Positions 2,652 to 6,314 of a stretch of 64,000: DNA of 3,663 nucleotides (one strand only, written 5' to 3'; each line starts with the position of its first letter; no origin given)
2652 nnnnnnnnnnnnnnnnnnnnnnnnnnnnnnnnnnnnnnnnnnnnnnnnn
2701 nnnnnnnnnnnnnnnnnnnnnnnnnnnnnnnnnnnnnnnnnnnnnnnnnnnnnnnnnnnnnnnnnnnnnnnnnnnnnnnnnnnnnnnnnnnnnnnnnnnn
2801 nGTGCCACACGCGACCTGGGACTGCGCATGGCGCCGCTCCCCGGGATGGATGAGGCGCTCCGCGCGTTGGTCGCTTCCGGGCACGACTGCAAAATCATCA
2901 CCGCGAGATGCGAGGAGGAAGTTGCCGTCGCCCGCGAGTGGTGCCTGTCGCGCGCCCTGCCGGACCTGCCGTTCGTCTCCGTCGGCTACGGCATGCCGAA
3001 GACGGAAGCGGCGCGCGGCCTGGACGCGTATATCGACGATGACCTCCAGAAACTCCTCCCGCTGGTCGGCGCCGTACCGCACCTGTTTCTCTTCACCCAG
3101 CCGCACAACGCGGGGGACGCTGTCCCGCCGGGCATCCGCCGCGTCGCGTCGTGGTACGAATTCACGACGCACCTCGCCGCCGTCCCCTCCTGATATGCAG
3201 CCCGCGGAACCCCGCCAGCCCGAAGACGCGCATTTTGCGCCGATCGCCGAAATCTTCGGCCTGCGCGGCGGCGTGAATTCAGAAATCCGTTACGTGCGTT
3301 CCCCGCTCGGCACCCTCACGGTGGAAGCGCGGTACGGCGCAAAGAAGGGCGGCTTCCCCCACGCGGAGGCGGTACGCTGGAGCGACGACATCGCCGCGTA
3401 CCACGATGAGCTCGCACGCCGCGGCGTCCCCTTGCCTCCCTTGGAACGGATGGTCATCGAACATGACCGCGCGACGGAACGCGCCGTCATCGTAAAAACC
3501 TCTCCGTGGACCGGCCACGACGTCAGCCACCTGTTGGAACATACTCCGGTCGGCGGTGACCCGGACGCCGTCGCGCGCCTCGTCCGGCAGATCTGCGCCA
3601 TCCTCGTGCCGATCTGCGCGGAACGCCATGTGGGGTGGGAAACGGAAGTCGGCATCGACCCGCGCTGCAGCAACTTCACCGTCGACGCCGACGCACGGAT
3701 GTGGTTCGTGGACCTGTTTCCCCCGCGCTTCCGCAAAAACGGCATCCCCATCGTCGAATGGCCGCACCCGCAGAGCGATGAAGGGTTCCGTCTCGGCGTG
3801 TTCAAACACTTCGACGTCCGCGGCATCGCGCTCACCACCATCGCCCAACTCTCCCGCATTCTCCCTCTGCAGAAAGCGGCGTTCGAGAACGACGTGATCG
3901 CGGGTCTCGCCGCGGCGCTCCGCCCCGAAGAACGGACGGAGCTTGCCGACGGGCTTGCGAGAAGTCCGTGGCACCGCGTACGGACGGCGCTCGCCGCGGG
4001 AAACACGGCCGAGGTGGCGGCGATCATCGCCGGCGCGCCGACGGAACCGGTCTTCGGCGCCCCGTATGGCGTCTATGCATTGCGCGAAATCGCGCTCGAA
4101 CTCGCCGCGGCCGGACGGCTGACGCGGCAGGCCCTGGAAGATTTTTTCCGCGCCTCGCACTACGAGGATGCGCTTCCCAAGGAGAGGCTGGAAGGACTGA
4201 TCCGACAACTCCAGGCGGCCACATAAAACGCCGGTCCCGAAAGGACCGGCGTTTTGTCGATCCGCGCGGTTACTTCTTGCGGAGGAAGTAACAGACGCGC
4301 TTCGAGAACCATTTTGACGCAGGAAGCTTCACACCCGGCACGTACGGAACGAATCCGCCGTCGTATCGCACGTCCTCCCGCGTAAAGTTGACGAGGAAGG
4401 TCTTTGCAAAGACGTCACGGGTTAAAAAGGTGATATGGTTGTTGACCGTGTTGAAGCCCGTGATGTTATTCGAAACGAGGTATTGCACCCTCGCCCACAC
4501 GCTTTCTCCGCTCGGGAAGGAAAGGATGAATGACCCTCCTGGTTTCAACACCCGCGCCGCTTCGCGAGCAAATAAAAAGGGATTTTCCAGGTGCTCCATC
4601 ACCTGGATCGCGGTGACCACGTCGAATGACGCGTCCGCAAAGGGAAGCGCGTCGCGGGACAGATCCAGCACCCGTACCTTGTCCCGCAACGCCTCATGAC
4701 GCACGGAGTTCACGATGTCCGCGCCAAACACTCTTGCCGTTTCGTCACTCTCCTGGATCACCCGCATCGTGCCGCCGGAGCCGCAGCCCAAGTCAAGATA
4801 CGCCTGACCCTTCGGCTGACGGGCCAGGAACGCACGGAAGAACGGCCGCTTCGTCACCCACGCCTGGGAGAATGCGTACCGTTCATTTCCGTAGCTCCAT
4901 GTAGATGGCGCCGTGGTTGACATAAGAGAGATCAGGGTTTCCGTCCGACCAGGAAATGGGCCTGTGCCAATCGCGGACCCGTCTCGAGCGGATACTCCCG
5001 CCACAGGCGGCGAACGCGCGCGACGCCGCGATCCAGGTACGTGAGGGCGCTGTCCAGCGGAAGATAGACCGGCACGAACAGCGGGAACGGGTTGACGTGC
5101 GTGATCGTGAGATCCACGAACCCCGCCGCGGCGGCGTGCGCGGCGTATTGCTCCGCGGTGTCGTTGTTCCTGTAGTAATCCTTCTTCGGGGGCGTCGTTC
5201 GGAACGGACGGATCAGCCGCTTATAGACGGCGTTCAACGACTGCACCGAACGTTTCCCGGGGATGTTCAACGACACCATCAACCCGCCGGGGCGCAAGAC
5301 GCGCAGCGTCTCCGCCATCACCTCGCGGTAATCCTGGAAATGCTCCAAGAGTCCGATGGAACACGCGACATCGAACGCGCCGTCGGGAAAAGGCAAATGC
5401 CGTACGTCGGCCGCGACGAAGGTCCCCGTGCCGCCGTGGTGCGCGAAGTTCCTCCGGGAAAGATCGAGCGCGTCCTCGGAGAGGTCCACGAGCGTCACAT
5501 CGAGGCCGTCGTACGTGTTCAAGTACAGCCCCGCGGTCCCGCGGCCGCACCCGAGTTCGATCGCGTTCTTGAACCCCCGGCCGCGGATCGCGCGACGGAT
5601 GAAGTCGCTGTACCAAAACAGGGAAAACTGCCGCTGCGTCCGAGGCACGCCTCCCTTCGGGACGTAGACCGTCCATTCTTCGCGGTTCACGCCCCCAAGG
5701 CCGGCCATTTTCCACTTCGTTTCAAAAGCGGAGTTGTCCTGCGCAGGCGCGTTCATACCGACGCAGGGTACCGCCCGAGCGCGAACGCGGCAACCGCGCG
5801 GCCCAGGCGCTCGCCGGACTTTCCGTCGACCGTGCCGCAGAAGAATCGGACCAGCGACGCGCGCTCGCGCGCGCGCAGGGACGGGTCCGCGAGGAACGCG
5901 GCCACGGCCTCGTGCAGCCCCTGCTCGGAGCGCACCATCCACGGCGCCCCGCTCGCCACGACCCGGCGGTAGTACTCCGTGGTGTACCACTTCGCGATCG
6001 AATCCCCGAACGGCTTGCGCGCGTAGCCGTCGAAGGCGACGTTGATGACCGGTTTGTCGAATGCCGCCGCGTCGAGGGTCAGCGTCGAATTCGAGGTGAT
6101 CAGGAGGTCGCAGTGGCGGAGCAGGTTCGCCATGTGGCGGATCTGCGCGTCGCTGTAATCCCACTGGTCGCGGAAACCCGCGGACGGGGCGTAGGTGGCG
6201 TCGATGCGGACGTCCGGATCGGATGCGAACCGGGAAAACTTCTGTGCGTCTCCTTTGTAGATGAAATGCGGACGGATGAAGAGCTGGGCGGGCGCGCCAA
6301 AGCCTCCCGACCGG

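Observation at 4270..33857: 27-gene, ~29.6-kb co-directional glycan super-cluster with eight methyltransferases and two merged amino-sugar pathways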

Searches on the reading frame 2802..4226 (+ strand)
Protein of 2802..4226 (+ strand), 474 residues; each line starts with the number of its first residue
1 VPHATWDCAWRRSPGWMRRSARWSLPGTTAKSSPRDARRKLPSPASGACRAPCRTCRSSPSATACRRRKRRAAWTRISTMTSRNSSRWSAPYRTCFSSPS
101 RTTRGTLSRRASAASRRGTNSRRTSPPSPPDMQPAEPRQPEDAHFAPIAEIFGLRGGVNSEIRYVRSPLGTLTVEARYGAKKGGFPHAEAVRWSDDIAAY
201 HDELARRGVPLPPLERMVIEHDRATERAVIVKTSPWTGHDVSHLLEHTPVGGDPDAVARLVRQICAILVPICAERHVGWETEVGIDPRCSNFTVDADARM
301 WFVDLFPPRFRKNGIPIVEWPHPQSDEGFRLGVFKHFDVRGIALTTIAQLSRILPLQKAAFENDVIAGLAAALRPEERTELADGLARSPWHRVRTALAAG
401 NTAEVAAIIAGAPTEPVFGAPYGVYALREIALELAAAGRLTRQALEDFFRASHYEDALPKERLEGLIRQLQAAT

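Call 14: search_protein_families(library=pfam, proteins=[window:2802-4226:+], max_evalue=0.001)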
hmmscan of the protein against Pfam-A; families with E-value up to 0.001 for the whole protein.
window:2802-4226:+ (474 aa): 1 family
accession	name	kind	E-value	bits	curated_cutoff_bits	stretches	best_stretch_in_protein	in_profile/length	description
PF19709.4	DUF6206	-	9.5e-05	22.2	30.4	1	192-308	53-162/271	Family of unknown function (DUF6206)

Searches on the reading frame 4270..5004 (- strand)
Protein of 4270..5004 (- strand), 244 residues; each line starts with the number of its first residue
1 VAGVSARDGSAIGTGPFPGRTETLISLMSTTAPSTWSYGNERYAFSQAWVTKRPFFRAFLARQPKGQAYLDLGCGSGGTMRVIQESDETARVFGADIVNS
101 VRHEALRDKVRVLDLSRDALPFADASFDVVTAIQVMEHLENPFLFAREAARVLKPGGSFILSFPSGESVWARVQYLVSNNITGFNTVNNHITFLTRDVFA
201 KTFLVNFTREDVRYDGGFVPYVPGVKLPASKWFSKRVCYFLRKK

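Call 4: search_protein_families(library=pfam, proteins=[window:4270-5004:-], max_evalue=0.001)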
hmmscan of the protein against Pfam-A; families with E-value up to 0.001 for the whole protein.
window:4270-5004:- (244 aa): 11 families
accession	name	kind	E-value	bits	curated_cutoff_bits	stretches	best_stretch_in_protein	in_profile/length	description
PF08241.18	Methyltransf_11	-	9.5e-20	71.5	21.2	1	70-161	1-95/95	Methyltransferase domain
PF13489.12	Methyltransf_23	-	1e-15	58.3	27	1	57-199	14-150/164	Methyltransferase domain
PF13649.12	Methyltransf_25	-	6.8e-14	52.8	27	1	70-157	2-97/97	Methyltransferase domain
PF08242.18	Methyltransf_12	-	4.8e-13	50.1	30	1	70-158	1-97/98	Methyltransferase domain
PF13847.12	Methyltransf_31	-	2.4e-11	44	27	1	65-165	3-113/145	Methyltransferase domain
PF01209.24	Ubie_methyltran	-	1.9e-07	31.2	20.1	1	62-160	44-150/233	ubiE/COQ5 methyltransferase family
PF05148.21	Methyltransf_8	-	9.4e-07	29.4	27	1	60-161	67-156/219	Hypothetical methyltransferase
PF07021.18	MetW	-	6e-06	26.5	21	1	59-174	7-120/193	Methionine biosynthesis protein MetW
PF01728.25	FtsJ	-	0.00023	21.6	24.1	0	65-114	21-74/181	FtsJ-like methyltransferase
PF02353.26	CMAS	-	0.00045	20.1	27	1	65-162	62-165/273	Mycolic acid cyclopropane synthetase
PF05219.18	DREV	-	0.00053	19.6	26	1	65-163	94-188/265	DREV methyltransferase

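Call 8: search_protein_families(library=ncbifam, proteins=[window:4270-5004:-], max_evalue=0.001)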
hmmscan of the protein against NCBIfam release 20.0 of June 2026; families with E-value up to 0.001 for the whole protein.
window:4270-5004:- (244 aa): 33 families (the best 25 are shown)
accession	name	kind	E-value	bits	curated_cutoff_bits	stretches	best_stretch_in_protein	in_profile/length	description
NF045667.1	MTase_DVU1556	equivalog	2.6e-17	63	155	1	60-162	17-120/213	DVU_1556 family methyltransferase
TIGR02072.1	BioC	equivalog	2.5e-10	40.6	184.95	1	66-167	35-138/244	malonyl-ACP O-methyltransferase BioC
NF041537.1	ArsM_AhpD_UU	exception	1e-09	37.6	510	1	65-161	76-180/345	arsenite methyltransferase/AhpD domain selenoprotein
NF040539.1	AST_met_ArsM_2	exception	3.8e-09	36.8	240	1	30-210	24-216/262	putative arsinothricin biosynthesis methyltransferase ArsM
TIGR01934.1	MenG_MenH_UbiE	subfamily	4.1e-09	36.1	158.35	1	61-169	35-150/223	ubiquinone/menaquinone biosynthesis methyltransferase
TIGR01983.1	UbiG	equivalog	4.4e-09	36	102.95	1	63-162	47-152/228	bifunctional 2-polyprenyl-6-hydroxyphenol methylase/3-demethylubiquinol 3-O-methyltransferase UbiG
TIGR02081.1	metW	equivalog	6.2e-09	35.7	189.5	1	59-177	7-123/194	methionine biosynthesis protein MetW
NF047649.1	MTase_UXPK_star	exception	6.2e-09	35.3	460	1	65-161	77-181/283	methyltransferase/UXPK-star double selenoprotein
NF001241.0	PRK00216.1-2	equivalog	3e-08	33.6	327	1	57-165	44-151/231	demethylmenaquinone methyltransferase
NF041536.1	ArsM_DUF2284_UU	exception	3.3e-08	32.3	575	1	61-161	72-180/459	arsenite methyltransferase/DUF2284 domain selenoprotein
NF045825.1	FAmtase_mtf2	equivalog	3.8e-08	32.9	400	1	65-160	58-157/248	fatty-acid O-methyltransferase Mtf2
NF045823.1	PthPhpthDimycoMt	equivalog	5.2e-08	32.4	300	1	65-160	66-165/256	phthiotriol/phenolphthiotriol dimycocerosates methyltransferase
NF052510.1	methyltran_MpqE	exception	1.1e-07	31.5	335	1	61-175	42-166/234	methyl-plastoquinone biosynthesis methyltransferase MpqE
NF001244.0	PRK00216.1-5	equivalog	2.7e-07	30.1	216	1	62-164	45-157/236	bifunctional demethylmenaquinone methyltransferase/2-methoxy-6-polyprenyl-1,4-benzoquinol methylase UbiE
NF001240.0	PRK00216.1-1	equivalog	8.9e-07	28.2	378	1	64-162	62-170/251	bifunctional demethylmenaquinone methyltransferase/2-methoxy-6-polyprenyl-1,4-benzoquinol methylase UbiE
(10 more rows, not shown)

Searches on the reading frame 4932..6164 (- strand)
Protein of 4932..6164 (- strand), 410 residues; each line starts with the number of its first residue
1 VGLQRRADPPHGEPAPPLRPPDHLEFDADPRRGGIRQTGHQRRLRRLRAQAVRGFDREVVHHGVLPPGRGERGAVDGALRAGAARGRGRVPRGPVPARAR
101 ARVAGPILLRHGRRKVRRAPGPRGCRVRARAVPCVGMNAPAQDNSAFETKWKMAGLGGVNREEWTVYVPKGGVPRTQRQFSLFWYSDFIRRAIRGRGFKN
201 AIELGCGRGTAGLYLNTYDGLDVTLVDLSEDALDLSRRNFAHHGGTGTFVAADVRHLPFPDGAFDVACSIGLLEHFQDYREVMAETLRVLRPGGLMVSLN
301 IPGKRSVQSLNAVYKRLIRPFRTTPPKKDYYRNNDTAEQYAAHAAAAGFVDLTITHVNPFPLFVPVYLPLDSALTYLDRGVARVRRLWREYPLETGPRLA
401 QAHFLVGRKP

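Call 4: search_protein_families(library=pfam, proteins=[window:4932-6164:-], max_evalue=0.001)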
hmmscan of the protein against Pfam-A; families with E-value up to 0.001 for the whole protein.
window:4932-6164:- (410 aa): 9 families
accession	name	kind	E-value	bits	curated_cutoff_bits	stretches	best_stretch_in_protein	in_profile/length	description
PF08241.18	Methyltransf_11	-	8.5e-21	74.8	21.2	1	203-297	2-94/95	Methyltransferase domain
PF13649.12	Methyltransf_25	-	1.8e-20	73.9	27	1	202-294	2-97/97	Methyltransferase domain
PF08242.18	Methyltransf_12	-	1.3e-14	55.2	30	1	202-295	1-97/98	Methyltransferase domain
PF13847.12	Methyltransf_31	-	2.4e-14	53.7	27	1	200-302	6-113/145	Methyltransferase domain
PF13489.12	Methyltransf_23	-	4.1e-12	46.6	27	1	187-298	11-116/164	Methyltransferase domain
PF01209.24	Ubie_methyltran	-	3.3e-11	43.4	20.1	1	184-314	35-166/233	ubiE/COQ5 methyltransferase family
PF05175.20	MTS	-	5.4e-06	26.6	23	1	198-265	32-100/170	Methyltransferase small domain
PF03141.22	Methyltransf_29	-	1.3e-05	24.5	23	1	192-300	112-219/506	Putative S-adenosyl-L-methionine-dependent methyltransferase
PF02353.26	CMAS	-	0.0007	19.4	27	1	202-304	67-170/273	Mycolic acid cyclopropane synthetase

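Call 8: search_protein_families(library=ncbifam, proteins=[window:4932-6164:-], max_evalue=0.001)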
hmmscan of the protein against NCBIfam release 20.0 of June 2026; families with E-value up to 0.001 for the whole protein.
window:4932-6164:- (410 aa): 27 families (the best 25 are shown)
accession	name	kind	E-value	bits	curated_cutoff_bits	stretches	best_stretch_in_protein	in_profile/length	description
TIGR01934.1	MenG_MenH_UbiE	subfamily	3.7e-13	49.3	158.35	1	184-315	27-157/223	ubiquinone/menaquinone biosynthesis methyltransferase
NF045667.1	MTase_DVU1556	equivalog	1.5e-12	47.5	155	1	202-298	27-119/213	DVU_1556 family methyltransferase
TIGR02072.1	BioC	equivalog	3.1e-12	46.8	184.95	1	199-332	36-159/244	malonyl-ACP O-methyltransferase BioC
NF045823.1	PthPhpthDimycoMt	equivalog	9.1e-12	44.7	300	1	199-306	68-174/256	phthiotriol/phenolphthiotriol dimycocerosates methyltransferase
NF007610.0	PRK10258.1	equivalog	2.4e-11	43.4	342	1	187-309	32-148/251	malonyl-ACP O-methyltransferase BioC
NF045649.1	2X_seleno_MduS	exception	2.7e-11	43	380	1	194-297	38-146/338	methyltransferase domain-containing selenoprotein MduS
NF045825.1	FAmtase_mtf2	equivalog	2.9e-11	43.1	400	1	199-298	60-158/248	fatty-acid O-methyltransferase Mtf2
NF001244.0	PRK00216.1-5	equivalog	3.2e-10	39.7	216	1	184-315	36-172/236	bifunctional demethylmenaquinone methyltransferase/2-methoxy-6-polyprenyl-1,4-benzoquinol methylase UbiE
NF001241.0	PRK00216.1-2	equivalog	3.2e-09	36.8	327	1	190-318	44-166/231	demethylmenaquinone methyltransferase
NF040539.1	AST_met_ArsM_2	exception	4.9e-09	36.4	240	1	184-298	43-163/262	putative arsinothricin biosynthesis methyltransferase ArsM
NF041537.1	ArsM_AhpD_UU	exception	6.1e-09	35.1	510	1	200-297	79-179/345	arsenite methyltransferase/AhpD domain selenoprotein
NF053839.1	CPFASynBruc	equivalog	6.5e-09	35.2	600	1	200-320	177-298/410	cyclopropane fatty acid synthase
NF047649.1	MTase_UXPK_star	exception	1.3e-08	34.3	460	1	202-297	82-180/283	methyltransferase/UXPK-star double selenoprotein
NF001240.0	PRK00216.1-1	equivalog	1.4e-08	34.1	378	1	221-329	89-196/251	bifunctional demethylmenaquinone methyltransferase/2-methoxy-6-polyprenyl-1,4-benzoquinol methylase UbiE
NF041255.1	mycofact_MftM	equivalog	2.2e-08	33.8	200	1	200-291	142-234/289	mycofactocin oligosaccharide methyltransferase MftM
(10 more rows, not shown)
